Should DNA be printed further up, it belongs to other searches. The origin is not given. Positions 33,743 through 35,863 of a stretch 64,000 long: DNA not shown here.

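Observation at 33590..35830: GC-rich GH13 alpha-amylase gene, likely horizontally acquired, next to a native-composition six-hairpin glycosidase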

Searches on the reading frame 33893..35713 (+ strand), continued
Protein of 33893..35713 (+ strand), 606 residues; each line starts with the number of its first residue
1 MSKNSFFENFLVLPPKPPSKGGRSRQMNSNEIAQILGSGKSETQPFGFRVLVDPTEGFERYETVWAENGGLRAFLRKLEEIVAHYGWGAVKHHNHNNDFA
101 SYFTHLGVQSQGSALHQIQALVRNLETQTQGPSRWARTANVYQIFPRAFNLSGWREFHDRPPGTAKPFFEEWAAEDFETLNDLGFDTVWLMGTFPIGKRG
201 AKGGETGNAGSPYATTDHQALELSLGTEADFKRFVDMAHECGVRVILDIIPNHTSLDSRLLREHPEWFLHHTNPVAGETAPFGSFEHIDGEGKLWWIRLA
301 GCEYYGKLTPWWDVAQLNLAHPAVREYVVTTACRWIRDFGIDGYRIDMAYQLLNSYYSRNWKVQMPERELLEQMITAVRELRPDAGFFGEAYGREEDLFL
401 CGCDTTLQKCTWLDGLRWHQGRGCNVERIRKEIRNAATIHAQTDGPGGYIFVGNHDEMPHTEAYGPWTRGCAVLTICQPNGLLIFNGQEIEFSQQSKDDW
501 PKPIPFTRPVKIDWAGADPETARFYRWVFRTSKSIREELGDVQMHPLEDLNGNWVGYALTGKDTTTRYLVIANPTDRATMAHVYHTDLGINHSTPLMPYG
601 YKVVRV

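Call 37: list_cluster_members(proteins=[P0015, P0016, P0017, P0001])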
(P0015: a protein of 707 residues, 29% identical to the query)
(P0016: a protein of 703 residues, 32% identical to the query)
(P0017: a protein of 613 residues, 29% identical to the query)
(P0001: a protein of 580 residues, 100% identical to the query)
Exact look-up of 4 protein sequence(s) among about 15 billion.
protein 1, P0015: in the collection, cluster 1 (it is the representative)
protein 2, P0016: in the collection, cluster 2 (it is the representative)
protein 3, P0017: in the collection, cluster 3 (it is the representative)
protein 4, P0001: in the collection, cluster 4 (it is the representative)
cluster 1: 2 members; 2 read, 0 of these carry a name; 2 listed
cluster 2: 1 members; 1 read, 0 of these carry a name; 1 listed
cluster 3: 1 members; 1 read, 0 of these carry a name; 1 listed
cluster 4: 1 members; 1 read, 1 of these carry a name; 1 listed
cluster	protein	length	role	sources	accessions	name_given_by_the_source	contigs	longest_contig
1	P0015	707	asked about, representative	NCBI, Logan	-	-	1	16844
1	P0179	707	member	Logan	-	-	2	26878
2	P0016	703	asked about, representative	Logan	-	-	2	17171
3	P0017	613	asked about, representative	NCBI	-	-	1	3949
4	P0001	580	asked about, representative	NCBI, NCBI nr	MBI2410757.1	MAG: hypothetical protein HYV32_02610 [Candidatus Kerfeldbacteria bacterium] | hypothetical protein [Candidatus Kerfeldbacteria bacterium]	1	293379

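Call 38: find_encoding_contigs(protein=P0017, flank=5000, max_places=2)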
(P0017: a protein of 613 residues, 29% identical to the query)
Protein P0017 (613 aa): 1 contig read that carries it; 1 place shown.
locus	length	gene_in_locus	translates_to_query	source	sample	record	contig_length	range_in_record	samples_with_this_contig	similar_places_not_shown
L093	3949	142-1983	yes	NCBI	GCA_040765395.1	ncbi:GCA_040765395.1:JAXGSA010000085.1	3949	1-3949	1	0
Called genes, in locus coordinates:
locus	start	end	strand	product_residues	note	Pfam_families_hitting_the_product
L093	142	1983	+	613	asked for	-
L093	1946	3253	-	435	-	PF02308:MgtC, PF13194:DUF4010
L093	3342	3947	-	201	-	?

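Call 39: find_encoding_contigs(protein=P0015, flank=10000, max_places=2)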
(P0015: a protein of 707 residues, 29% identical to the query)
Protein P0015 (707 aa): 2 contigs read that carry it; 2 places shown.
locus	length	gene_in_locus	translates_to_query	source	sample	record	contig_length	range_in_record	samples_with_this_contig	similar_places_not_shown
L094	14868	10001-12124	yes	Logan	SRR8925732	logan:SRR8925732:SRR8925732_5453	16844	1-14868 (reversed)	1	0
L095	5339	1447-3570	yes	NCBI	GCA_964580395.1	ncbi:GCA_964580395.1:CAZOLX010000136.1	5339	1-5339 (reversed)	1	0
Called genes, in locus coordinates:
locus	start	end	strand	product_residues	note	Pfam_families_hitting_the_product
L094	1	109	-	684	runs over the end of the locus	PF02922:CBM_48, PF00128:Alpha-amylase, PF21156:ISOA1-3_C (faint)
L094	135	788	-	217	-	PF00702:Hydrolase (weak), PF12710:HAD, PF13419:HAD_2, PF13242:Hydrolase_like (weak)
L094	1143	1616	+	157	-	-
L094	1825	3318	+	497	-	PF01336:tRNA_anti-codon, PF00152:tRNA-synt_2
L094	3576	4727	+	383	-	PF00365:PFK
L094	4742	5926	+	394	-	PF00586:AIRS, PF02769:AIRS_C (weak)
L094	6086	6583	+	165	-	-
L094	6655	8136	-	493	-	PF26745:SPM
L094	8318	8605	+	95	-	-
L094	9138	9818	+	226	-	-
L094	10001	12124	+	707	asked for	PF00128:Alpha-amylase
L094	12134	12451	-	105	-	-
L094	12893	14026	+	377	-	PF05175:MTS, PF06325:PrmA (weak)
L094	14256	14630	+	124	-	-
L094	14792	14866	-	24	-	?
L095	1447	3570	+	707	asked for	PF00128:Alpha-amylase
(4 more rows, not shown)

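Call 41: search_solved_structures(query=A1, max_evalue=0.001, show_alignments=1)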
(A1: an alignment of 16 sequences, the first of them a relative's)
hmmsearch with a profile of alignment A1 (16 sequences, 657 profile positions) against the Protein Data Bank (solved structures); distinct sequences matched with E-value up to 0.001: 278 (the best 60 are shown).
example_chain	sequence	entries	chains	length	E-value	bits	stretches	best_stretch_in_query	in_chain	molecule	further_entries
4gkl_A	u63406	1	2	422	3.1e-41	144.6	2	224-322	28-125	Alpha-amylase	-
3dhu_A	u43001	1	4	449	2.2e-35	125.3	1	224-321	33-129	Alpha-amylase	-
1wza_A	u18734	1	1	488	2.5e-22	82.1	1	190-548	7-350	alpha-amylase A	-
7jjn_A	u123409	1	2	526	1.2e-20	76.5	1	227-552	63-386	Glycosidases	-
5x7u_A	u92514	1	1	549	4.8e-20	74.5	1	230-440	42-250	Trehalose synthase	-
6lga_A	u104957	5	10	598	9.6e-20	73.5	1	183-391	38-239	Sucrose hydrolase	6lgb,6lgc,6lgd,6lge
6lgg_A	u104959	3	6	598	9.7e-20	73.5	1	183-391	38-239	Sucrose hydrolase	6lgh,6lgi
7jjt_A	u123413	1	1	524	1.4e-19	73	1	231-546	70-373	Alpha-amylase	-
9fz2_A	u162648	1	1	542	1.5e-19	72.9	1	231-546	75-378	Alpha-amylase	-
5brq_A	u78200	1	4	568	1.6e-19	72.8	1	178-513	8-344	Glycoside Hydrolase Family 13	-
6lgf_A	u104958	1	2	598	6.2e-19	70.9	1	183-391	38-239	Sucrose hydrolase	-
5brp_A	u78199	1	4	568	2.3e-18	69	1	178-513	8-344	Glycoside Hydrolase Family 13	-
1gju_A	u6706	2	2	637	3.3e-18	68.5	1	181-318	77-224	MALTODEXTRIN GLYCOSYLTRANSFERASE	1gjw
5m99_B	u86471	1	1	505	6.2e-18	67.6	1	231-439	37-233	Alpha-amylase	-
5m99_A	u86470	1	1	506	6.3e-18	67.6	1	231-439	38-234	Alpha-amylase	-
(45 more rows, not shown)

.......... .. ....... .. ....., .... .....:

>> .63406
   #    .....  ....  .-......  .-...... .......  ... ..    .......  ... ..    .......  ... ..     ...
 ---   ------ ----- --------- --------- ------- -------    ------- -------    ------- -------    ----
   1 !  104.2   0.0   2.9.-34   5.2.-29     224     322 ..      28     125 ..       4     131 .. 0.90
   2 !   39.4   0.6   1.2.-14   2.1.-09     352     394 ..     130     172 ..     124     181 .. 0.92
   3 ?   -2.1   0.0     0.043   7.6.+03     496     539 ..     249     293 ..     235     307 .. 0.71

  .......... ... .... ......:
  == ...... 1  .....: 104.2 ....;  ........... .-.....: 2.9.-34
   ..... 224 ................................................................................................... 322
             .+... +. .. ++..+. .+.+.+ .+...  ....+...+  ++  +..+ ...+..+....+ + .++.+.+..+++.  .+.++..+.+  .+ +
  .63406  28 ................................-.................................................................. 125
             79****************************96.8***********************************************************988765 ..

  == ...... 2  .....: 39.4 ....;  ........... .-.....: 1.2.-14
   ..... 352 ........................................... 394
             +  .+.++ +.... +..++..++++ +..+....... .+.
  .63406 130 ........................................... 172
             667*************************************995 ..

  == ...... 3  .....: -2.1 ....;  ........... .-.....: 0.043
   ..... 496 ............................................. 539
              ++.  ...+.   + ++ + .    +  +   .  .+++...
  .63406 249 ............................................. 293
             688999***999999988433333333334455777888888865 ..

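Call 46: search_protein_families(library=ncbifam, proteins=[window:33971-35713:+], max_evalue=0.1)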
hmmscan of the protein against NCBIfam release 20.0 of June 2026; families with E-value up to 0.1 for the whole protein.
window:33971-35713:+ (580 aa): 38 families (the best 25 are shown)
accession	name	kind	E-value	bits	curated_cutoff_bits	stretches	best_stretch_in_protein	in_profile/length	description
NF041321.1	Alpha-amyl_MalA_Halo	equivalog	4.2e-16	58.5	875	1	101-502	248-578/666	alpha-amylase MalA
NF003811.1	PRK05402.1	equivalog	3.4e-14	52.3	741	2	284-356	264-336/619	1,4-alpha-glucan branching protein GlgB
TIGR02402.1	trehalose_TreZ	equivalog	5.2e-14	51.4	538.8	2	281-328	204-252/545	malto-oligosyltrehalose trehalohydrolase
TIGR02456.1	treS_nterm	equivalog_domain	5.9e-14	51.5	678.35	1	151-359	34-234/539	maltose alpha-D-glucosyltransferase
NF007052.0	PRK09505.1-2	equivalog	1.5e-12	46.5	749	2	152-229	236-317/677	alpha-amylase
NF007054.0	PRK09505.1-4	equivalog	1.7e-12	46.5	1385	2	151-230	235-318/676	alpha-amylase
NF008183.0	PRK10933.1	subfamily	2e-12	46.6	535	1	107-323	5-202/551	alpha,alpha-phosphotrehalase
NF007059.0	PRK09505.2-4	equivalog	3.2e-12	45.5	865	2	150-229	234-317/683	alpha-amylase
TIGR01515.1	branching_enzym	equivalog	3.4e-12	45.7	463.95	2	187-238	185-236/607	1,4-alpha-glucan branching enzyme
NF007060.0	PRK09505.2-5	equivalog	1.3e-11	43.3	790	2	151-228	241-322/690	alpha-amylase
NF041090.1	Cyc-maltodext_AglB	equivalog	2.5e-11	43.1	540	1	185-326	94-211/470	cyclomaltodextrinase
NF008967.0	PRK12313.1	equivalog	3e-11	42.4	577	2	187-238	204-255/633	1,4-alpha-glucan branching protein GlgB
NF051899.1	BetGalacBglAAgro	equivalog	3.1e-11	42.4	900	1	109-325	2-201/537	beta-galactosidase BglA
NF007057.0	PRK09505.2-2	equivalog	3.7e-11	41.9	931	2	154-230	248-328/694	alpha-amylase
NF007053.0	PRK09505.1-3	equivalog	4.1e-11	41.8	1269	2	151-229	237-319/687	alpha-amylase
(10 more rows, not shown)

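Call 47: predict_structure(alignment_id=A1)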
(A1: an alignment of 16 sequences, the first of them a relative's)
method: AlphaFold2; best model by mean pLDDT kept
length: 580 residues; sequences in the alignment: 16
mean_pLDDT: 77.9   pTM: 0.79
mean pLDDT of the five models: 77.9, 77.2, 77.1, 74.7, 68.3
residues with pLDDT >= 90: 214; 70-90: 178; 50-70: 130; < 50: 58
segments of 3 or more residues with pLDDT < 50: 1-18, 67-72, 75-84, 96-103, 177-184
pLDDT, mean of each block of 10 residues (from residue 1): 40 43 59 61 54 64 53 48 51 50 66 88 85 83 94 94 90 54 64 92 97 97 91 92 80 85 89 82 85 96 96 95 90 91 92 94 81 80 67 73 84 61 61 76 90 82 54 51 62 82 93 90 81 91 95 92 92 95
secondary structure, 60 per line:
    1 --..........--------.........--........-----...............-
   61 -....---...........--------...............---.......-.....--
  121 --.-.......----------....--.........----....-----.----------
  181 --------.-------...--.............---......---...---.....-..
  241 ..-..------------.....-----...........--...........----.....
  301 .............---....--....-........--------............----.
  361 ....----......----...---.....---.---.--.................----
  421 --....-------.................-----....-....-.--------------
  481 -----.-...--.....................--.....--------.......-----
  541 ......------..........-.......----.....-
elements in order: H3-12 E21-29 E32-39 H45-59 H62-65 H69-79 H88-102 H106-112 E114-118 H125-131 H142-145 H148-156 E161-164 H202-214 E218-223 E227-229 H233-237 E258-262 E268-278 E281-291 H296-313 E317-320 H323-326 H328-335 H344-355 E360-364 H369-374 E379-381 H385-389 H400-416 E423-426 H434-450 E456-459 H461-464 H493-513 E516-520 E529-535 E541-546 E553-559 E564-570 E575-579
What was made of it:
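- On Glycoside hydrolase family 13 (alpha-amylase family): AlphaFold2 model with pLDDT 77.9 and pTM 0.79 (call 47).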

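Call 50: fold_search(model_id=the predicted structure, library=pdb)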
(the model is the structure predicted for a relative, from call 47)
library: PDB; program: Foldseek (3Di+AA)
matches with E <= 10: 1795; with E <= 0.001: 1070
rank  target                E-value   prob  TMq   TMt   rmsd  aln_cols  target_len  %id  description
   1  4u33_A                3.7e-23  1.00  0.56  0.49  13.9       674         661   17  Structure of Mtb GlgE bound to maltose (released 2015-07-22)
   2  1wzm_A                5.8e-23  1.00  0.55  0.55   6.9       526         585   19  Thermoactinomyces vulgaris R-47 alpha-amylase II (TVA II) mutatnt R469K (released 2005-03-22)
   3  4gkl_A                9.6e-23  1.00  0.52  0.69   6.4       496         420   19  Crystal structure of a noncanonic maltogenic alpha-amylase AmyB from Thermotoga neapolitana (released 2013-02-27)
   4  5vt4_C                1.1e-22  1.00  0.55  0.51  12.9       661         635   18  Sco GlgEI-V279S in complex with a pyrolidene-based methyl-phosphonate compound (released 2017-06-07)
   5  1j0h_A                1.3e-22  1.00  0.54  0.54   6.8       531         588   18  Crystal structure of Bacillus stearothermophilus neopullulanase (released 2003-01-28)
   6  1jf6_A                1.3e-22  1.00  0.56  0.55   7.0       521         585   20  Crystal structure of thermoactinomyces vulgaris r-47 alpha-amylase mutant F286Y (released 2002-05-22)
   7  4u3c_A                1.7e-22  1.00  0.57  0.50  13.9       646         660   17  Docking Site of Maltohexaose in the Mtb GlgE (released 2015-07-22)
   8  1wzl_A                2.0e-22  1.00  0.57  0.57   6.5       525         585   18  Thermoactinomyces vulgaris R-47 alpha-amylase II (TVA II) mutatnt R469L (released 2005-03-22)
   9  5brp_A                3.2e-22  1.00  0.56  0.58   6.9       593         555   17  Crystal structure of Bacillus licheniformis trehalose-6-phosphate hydrolase (TreA), mutant R201Q, in complex with PNG (released 2016-03-02)
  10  3zss_A                3.2e-22  1.00  0.55  0.49  13.2       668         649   18  Apo form of GlgE isoform 1 from Streptomyces coelicolor (released 2011-09-14)
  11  4u2z_A                4.0e-22  1.00  0.54  0.49  13.5       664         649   18  X-ray crystal structure of an Sco GlgEI-V279S/1,2,2-trifluromaltose complex (released 2015-07-22)
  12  4e2o_A                4.5e-22  1.00  0.55  0.70   6.0       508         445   15  Crystal structure of alpha-amylase from Geobacillus thermoleovorans, GTA, complexed with acarbose (released 2013-03-13)
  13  1j0j_A                4.8e-22  1.00  0.55  0.55   6.6       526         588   18  Crystal structure of neopullulanase E357Q complex with maltotetraose (released 2003-01-28)
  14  1wzk_A                5.0e-22  1.00  0.57  0.57   6.0       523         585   19  Thermoactinomyces vulgaris R-47 alpha-amylase II (TVA II) mutatnt D465N (released 2005-03-22)
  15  7d9b                  7.8e-22  1.00  0.56  0.55   7.7       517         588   17  Crystal structure of alpha-glucosidase (released 2021-08-11)
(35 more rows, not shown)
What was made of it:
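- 33971..35713 (+): GH13 alpha-amylase-family gene, 580 aa, no signal peptide. Catalytic D321 (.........), E364 (FFGEAYG), D430 (FVGNHD). AlphaFold2 pLDDT 77.9 with a GH13 fold (calls 47, 50).
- On Glycoside hydrolase family 13 (alpha-amylase family): Foldseek probability 1.00 to many GH13 structures, with TM up to 0.58 on the query and 0.75 on the target (call 50).
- Closest known: GH13_48 maltogenic amylases. Same: Same catalytic triad and the same A-B-C fold (call 50).
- The AlphaFold2 model has pLDDT 77.9 and matches GH13 structures at about 1e-22 (calls 47, 50).
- Tried and rejected: Foldseek scores for GlgE, TVAII/neopullulanase and AmyB are indistinguishable (call 50).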
